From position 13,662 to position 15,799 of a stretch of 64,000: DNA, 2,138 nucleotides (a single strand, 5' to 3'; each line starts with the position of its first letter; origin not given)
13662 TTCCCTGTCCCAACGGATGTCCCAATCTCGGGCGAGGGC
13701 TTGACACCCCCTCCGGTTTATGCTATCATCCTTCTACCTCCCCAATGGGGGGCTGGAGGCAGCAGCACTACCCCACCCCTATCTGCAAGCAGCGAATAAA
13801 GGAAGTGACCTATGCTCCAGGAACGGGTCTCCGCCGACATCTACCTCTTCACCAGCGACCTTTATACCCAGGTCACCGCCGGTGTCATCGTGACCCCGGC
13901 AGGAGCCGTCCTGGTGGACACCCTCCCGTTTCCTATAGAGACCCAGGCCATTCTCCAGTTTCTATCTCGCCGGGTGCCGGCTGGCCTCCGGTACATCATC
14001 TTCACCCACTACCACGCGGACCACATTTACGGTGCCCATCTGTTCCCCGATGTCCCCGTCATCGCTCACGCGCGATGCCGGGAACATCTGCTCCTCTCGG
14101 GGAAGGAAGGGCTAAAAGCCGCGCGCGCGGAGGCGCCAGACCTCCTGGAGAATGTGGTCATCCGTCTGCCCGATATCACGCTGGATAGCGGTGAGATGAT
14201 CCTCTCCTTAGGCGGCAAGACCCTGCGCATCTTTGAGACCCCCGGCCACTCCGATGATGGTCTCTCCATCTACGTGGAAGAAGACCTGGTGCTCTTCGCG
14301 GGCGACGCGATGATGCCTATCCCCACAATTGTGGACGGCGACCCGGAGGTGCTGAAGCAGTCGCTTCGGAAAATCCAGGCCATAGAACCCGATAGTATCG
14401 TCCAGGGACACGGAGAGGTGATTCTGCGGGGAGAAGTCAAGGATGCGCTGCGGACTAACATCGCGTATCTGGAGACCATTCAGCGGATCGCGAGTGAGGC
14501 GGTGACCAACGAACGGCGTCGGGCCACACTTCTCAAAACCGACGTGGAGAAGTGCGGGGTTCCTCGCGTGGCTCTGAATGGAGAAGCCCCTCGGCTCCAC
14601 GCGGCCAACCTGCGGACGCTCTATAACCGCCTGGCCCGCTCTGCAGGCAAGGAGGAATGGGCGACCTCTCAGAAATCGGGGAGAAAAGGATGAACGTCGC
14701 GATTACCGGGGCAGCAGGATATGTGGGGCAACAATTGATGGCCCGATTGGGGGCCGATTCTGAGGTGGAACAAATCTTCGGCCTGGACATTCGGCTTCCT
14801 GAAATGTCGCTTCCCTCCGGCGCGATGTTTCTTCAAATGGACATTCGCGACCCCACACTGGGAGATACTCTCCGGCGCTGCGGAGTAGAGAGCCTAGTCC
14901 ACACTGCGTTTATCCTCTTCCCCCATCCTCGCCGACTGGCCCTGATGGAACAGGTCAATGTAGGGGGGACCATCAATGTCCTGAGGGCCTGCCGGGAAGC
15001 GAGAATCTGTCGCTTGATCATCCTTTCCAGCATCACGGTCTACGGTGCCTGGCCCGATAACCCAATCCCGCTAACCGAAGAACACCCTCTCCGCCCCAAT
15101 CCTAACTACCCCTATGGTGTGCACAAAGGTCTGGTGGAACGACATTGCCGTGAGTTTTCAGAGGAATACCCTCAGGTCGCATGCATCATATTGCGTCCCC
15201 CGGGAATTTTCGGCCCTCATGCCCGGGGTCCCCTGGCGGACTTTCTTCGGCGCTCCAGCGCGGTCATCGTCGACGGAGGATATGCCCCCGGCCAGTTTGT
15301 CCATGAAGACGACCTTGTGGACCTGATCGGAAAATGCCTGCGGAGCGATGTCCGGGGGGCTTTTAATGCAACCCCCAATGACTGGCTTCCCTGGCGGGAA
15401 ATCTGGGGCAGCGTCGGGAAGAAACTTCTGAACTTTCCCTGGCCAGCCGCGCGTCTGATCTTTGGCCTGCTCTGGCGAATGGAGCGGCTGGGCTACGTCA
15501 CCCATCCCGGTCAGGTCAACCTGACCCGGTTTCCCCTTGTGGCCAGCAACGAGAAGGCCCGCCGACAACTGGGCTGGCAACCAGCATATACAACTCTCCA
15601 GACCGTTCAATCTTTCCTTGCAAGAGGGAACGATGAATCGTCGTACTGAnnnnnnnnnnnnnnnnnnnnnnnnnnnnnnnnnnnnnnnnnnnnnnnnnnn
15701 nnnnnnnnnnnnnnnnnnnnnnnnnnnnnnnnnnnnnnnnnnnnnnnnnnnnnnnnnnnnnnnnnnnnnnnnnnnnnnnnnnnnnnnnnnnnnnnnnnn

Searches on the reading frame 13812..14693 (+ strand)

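Call 64: search_protein_families(library=pfam, proteins=[window:13812-14693:+], max_evalue=0.00001)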
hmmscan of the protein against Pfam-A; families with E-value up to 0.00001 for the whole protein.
window:13812-14693:+ (293 aa): 1 family
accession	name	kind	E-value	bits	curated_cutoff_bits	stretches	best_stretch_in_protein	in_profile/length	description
PF00753.33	Lactamase_B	-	2.7e-25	89.9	22.7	1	20-200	5-196/196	Metallo-beta-lactamase superfamily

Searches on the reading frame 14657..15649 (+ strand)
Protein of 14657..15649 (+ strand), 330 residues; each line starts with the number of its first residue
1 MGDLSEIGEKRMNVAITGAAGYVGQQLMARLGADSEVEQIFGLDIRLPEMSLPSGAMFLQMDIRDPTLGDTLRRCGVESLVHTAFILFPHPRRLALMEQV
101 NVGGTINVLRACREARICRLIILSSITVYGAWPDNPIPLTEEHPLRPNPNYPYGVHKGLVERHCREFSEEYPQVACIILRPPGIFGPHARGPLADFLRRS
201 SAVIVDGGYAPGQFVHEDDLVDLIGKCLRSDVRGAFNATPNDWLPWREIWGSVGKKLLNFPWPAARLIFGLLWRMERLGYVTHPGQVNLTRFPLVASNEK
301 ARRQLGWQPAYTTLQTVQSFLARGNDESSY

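Call 64: search_protein_families(library=pfam, proteins=[window:14657-15649:+], max_evalue=0.00001)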
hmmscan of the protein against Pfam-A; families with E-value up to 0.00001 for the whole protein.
window:14657-15649:+ (330 aa): 4 families
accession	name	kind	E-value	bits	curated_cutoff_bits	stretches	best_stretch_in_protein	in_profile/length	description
PF01370.27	Epimerase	-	5.8e-26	91.8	20.9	1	14-230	1-227/240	NAD dependent epimerase/dehydratase family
PF16363.11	GDP_Man_Dehyd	-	1.9e-15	57.6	27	1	16-177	2-177/332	GDP-mannose 4,6 dehydratase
PF01073.25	3Beta_HSD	-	1.6e-14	54.1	22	1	15-190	1-187/280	3-beta hydroxysteroid dehydrogenase/isomerase family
PF04321.23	RmlD_sub_bind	-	8.2e-06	25.5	27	0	12-199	1-166/287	RmlD substrate binding domain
